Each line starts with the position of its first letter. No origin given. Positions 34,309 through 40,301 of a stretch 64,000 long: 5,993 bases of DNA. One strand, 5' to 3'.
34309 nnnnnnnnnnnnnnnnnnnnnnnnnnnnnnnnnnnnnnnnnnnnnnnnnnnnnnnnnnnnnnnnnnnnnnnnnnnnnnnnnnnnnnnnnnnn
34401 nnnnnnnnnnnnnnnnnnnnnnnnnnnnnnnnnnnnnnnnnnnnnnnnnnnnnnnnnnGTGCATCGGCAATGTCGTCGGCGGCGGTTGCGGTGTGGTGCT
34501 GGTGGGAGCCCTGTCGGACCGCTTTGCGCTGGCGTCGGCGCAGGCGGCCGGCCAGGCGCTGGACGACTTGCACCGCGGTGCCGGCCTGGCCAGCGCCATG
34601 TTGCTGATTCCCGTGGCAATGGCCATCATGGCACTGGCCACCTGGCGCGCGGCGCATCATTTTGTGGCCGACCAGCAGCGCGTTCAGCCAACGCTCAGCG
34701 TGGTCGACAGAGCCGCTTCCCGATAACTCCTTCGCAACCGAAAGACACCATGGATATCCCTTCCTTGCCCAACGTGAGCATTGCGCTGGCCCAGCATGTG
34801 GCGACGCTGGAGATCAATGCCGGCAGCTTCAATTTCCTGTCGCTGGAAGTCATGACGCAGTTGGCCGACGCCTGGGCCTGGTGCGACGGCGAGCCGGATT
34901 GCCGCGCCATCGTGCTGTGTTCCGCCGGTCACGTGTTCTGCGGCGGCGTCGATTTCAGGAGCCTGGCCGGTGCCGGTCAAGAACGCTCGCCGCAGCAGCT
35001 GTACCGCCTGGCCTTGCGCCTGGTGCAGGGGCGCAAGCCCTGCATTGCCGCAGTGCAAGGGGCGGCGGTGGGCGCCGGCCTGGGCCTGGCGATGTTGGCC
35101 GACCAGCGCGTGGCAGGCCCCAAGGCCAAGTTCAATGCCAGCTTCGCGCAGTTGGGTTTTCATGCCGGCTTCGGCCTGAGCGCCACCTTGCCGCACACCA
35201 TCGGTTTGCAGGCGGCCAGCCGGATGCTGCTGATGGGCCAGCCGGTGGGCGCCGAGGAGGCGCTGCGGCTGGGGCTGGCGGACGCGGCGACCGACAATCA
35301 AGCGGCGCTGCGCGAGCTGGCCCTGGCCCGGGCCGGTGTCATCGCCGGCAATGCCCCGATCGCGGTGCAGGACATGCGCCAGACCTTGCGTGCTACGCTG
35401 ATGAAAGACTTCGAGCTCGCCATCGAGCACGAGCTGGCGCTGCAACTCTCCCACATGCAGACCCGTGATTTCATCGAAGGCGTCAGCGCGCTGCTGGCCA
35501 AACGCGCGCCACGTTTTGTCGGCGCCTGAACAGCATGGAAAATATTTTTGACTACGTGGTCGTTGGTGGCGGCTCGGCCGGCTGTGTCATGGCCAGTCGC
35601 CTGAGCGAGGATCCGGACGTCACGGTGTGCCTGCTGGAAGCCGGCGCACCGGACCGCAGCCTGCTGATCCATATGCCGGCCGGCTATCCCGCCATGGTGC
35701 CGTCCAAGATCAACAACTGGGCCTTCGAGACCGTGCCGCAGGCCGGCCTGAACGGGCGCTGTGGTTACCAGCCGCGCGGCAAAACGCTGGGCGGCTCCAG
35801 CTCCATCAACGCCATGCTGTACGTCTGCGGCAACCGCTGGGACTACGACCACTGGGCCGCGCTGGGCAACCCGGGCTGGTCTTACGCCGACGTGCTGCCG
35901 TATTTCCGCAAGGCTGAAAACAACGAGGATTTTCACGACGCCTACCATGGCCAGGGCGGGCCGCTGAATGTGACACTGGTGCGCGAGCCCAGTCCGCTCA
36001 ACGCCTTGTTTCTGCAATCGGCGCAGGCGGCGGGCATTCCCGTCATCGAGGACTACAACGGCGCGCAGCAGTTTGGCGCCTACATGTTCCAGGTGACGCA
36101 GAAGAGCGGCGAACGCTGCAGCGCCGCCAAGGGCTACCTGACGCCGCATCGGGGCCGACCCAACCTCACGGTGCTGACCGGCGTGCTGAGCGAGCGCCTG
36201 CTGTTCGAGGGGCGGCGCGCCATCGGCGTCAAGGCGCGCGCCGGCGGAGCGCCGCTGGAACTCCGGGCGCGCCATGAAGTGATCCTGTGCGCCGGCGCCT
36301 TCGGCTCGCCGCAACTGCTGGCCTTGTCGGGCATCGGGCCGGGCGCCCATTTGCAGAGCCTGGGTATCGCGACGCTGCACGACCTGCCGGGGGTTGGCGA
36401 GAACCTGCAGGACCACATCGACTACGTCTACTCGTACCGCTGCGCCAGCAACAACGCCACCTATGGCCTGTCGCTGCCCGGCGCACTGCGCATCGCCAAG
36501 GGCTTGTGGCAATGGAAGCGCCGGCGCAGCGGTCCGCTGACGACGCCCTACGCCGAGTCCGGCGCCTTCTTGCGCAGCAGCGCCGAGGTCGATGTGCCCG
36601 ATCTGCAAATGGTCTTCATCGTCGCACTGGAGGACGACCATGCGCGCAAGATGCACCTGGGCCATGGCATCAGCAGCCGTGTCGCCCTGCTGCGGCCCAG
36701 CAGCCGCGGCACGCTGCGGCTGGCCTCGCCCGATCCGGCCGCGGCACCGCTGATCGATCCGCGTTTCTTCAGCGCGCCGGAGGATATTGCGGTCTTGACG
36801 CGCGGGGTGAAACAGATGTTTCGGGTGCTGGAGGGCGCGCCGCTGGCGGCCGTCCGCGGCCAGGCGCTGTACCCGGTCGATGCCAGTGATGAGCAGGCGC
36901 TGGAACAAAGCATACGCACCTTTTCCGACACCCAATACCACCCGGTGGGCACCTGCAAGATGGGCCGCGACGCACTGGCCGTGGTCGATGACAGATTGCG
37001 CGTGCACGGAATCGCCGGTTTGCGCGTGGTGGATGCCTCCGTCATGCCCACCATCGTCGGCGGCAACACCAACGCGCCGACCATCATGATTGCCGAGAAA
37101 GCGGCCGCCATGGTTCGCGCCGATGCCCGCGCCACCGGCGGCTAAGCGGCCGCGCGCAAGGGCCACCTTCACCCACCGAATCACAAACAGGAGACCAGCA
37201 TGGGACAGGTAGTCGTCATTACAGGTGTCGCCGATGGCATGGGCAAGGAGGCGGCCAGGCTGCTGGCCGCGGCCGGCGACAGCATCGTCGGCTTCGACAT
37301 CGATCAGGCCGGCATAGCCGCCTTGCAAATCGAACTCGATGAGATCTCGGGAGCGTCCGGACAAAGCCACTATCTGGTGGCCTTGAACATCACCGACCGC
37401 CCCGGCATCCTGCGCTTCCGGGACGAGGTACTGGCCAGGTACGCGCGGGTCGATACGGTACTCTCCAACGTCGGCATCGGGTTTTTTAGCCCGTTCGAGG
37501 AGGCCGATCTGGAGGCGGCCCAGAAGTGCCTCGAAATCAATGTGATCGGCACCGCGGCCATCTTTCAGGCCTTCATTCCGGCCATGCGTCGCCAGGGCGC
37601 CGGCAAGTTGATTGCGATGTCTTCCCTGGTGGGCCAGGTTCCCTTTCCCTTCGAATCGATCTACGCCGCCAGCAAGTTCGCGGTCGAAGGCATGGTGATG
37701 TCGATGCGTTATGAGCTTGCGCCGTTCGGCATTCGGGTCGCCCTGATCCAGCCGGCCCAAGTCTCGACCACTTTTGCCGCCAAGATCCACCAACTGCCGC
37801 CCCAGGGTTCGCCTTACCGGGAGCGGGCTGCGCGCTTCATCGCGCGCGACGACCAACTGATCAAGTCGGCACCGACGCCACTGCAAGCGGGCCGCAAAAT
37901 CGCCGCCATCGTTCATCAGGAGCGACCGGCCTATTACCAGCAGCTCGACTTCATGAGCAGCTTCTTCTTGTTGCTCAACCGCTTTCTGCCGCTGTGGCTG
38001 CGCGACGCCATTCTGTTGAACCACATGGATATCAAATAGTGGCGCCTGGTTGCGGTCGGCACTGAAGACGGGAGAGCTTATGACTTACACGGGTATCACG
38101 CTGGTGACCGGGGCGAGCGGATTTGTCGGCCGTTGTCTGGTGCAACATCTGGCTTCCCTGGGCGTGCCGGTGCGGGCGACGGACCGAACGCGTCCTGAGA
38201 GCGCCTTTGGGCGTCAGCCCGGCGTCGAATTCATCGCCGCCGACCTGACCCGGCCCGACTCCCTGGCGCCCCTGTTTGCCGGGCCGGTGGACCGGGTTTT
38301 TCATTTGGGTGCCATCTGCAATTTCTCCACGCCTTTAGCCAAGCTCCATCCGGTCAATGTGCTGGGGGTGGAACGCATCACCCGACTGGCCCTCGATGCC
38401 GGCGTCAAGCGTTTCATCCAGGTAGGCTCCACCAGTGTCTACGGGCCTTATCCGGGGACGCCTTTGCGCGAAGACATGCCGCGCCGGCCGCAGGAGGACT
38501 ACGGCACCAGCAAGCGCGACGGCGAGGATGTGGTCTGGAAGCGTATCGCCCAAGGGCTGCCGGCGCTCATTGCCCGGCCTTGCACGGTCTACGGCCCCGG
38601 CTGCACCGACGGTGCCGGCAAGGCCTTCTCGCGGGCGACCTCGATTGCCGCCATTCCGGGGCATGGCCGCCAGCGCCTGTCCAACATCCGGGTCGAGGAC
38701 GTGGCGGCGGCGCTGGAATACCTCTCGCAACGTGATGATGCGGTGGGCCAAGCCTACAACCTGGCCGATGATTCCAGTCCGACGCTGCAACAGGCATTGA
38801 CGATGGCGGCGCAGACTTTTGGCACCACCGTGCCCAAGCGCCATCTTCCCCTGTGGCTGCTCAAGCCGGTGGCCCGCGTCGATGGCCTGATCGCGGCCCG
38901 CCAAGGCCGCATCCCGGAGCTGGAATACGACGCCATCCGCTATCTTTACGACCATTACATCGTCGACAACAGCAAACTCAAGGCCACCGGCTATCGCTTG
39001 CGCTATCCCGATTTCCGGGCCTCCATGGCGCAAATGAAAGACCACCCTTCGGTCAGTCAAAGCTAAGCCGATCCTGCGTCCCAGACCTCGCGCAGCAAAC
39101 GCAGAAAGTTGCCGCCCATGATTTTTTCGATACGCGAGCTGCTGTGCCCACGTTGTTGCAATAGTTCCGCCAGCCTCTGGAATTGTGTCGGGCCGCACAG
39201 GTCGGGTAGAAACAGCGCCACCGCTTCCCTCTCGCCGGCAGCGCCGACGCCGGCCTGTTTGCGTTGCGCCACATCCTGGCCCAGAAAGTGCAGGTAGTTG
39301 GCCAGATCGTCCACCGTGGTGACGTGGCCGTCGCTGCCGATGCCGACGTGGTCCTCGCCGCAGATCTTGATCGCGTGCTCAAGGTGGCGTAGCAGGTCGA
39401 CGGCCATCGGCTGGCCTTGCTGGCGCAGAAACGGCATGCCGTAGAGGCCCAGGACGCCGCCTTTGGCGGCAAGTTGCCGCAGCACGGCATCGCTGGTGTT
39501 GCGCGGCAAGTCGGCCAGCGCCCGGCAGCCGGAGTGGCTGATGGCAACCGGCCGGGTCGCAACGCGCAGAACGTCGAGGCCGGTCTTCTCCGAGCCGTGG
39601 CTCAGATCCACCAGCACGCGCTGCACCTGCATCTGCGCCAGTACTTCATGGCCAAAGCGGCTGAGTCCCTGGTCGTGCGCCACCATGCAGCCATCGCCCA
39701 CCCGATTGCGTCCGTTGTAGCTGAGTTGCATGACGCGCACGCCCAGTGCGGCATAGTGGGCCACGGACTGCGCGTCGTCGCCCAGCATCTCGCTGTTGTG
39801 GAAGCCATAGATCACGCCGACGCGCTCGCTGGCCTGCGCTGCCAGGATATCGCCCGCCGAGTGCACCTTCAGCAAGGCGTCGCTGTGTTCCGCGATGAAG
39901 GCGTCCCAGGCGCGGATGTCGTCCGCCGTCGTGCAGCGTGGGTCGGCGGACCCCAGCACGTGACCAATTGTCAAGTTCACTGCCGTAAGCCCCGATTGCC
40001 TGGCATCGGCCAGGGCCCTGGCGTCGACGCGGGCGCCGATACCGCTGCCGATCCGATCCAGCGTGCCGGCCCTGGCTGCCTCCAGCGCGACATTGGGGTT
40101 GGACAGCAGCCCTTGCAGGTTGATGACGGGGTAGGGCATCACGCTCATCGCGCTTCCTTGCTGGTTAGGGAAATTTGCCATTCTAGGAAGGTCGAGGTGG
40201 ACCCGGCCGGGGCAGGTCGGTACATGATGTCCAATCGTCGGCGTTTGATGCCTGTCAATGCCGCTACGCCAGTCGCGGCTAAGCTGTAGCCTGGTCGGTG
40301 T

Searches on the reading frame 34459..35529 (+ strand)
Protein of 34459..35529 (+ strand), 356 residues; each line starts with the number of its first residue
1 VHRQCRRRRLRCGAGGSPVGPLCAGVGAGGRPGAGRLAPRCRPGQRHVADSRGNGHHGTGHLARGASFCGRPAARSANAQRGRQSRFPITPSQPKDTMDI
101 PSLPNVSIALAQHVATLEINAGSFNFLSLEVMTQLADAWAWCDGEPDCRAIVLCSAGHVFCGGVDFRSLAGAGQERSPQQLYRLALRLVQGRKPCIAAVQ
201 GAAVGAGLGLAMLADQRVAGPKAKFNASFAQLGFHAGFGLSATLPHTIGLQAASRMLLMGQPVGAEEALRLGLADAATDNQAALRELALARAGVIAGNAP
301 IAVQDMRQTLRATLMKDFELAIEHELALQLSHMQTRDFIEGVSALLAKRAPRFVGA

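Call 10: search_protein_families(library=pfam, proteins=[window:34459-35529:+], max_evalue=0.0001)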
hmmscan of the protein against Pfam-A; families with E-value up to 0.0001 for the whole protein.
window:34459-35529:+ (356 aa): 2 families
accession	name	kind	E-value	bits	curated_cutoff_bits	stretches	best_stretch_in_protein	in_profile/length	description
PF00378.25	ECH_1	-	1.7e-45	155.8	27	1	113-354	5-249/251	Enoyl-CoA hydratase/isomerase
PF16113.10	ECH_2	-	9.3e-28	98.1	27.2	1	123-281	11-175/335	Enoyl-CoA hydratase/isomerase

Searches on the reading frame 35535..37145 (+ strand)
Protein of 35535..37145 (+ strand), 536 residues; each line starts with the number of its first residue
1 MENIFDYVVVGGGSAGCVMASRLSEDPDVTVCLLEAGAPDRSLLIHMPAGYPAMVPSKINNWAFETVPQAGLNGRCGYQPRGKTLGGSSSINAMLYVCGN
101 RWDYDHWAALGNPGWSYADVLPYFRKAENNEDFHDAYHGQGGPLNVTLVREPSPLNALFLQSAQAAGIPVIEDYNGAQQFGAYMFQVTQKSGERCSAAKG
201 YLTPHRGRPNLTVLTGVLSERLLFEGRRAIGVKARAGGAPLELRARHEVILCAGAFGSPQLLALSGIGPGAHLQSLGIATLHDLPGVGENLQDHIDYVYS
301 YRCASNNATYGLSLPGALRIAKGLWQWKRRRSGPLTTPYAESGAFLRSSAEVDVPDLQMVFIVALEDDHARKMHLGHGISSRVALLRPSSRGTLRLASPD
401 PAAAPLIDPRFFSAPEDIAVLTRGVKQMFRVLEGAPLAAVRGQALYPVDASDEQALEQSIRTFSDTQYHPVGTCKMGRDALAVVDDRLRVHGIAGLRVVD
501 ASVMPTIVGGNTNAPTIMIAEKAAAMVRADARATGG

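Call 10: search_protein_families(library=pfam, proteins=[window:35535-37145:+], max_evalue=0.0001)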
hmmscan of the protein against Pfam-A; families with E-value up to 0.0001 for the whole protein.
window:35535-37145:+ (536 aa): 5 families
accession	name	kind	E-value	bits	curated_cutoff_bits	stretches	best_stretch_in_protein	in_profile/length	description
PF00732.25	GMC_oxred_N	-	7.6e-51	173.4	23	1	5-295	1-217/218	GMC oxidoreductase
PF05199.19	GMC_oxred_C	-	9.9e-38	130.3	24.6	1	388-520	1-139/139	GMC oxidoreductase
PF00890.30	FAD_binding_2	-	7.9e-06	25.8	20.4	0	6-42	1-36/414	FAD binding domain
PF01266.30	DAO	-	3.4e-05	24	27.9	0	6-38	1-33/353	FAD dependent oxidoreductase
PF05834.18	Lycopene_cycl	-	5.2e-05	22.9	23.4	1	6-38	1-34/380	Lycopene cyclase protein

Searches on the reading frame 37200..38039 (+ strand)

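Call 10: search_protein_families(library=pfam, proteins=[window:37200-38039:+], max_evalue=0.0001)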
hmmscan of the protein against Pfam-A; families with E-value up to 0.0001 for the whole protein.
window:37200-38039:+ (279 aa): 3 families
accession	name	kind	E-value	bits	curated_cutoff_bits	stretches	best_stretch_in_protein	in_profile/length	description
PF00106.31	adh_short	-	1.7e-43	148.8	26.6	1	3-197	1-191/195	short chain dehydrogenase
PF13561.12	adh_short_C2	-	1.6e-31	110.2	27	1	9-200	1-188/236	Enoyl-(Acyl carrier protein) reductase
PF08659.16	KR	-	1.1e-05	25.9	22.6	1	5-170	3-164/180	KR domain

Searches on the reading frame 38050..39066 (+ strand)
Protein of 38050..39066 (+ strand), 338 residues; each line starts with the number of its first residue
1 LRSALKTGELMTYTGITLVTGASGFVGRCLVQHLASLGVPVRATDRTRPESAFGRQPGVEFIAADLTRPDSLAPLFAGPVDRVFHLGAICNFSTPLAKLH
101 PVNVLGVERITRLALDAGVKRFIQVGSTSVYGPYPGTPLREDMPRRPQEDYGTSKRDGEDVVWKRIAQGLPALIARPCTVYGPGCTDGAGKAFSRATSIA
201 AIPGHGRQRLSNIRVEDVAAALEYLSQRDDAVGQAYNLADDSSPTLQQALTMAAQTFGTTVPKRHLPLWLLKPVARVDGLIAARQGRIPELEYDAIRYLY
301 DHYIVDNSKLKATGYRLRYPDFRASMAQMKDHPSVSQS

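Call 10: search_protein_families(library=pfam, proteins=[window:38050-39066:+], max_evalue=0.0001)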
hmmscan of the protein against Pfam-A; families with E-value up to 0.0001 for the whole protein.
window:38050-39066:+ (338 aa): 7 families
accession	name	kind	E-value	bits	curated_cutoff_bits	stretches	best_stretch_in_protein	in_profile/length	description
PF01370.27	Epimerase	-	7.1e-38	130.8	20.9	1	18-239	2-240/240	NAD dependent epimerase/dehydratase family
PF07993.18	NAD_binding_4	-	4.5e-17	62.5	20.1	1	19-194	1-220/258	Male sterility protein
PF16363.11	GDP_Man_Dehyd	-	5.5e-17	62.7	27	1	18-261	1-270/332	GDP-mannose 4,6 dehydratase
PF01073.25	3Beta_HSD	-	5.1e-14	52.4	22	1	18-263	1-274/280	3-beta hydroxysteroid dehydrogenase/isomerase family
PF13460.12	NAD_binding_10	-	4.2e-12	46.7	27.2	1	21-179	1-145/184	NAD(P)H-binding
PF04321.23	RmlD_sub_bind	-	4.9e-12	46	27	1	18-227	4-198/287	RmlD substrate binding domain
PF05368.20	NmrA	-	2.3e-07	31.2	27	1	18-123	6-103/298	NmrA-like family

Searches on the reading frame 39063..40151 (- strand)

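Call 10: search_protein_families(library=pfam, proteins=[window:39063-40151:-], max_evalue=0.0001)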
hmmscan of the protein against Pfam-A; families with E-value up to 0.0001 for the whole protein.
window:39063-40151:- (362 aa): 1 family
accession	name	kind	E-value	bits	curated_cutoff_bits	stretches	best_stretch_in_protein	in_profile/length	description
PF01244.27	Peptidase_M19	-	6.8e-68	229.6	26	1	45-355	37-319/319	Membrane dipeptidase (Peptidase family M19)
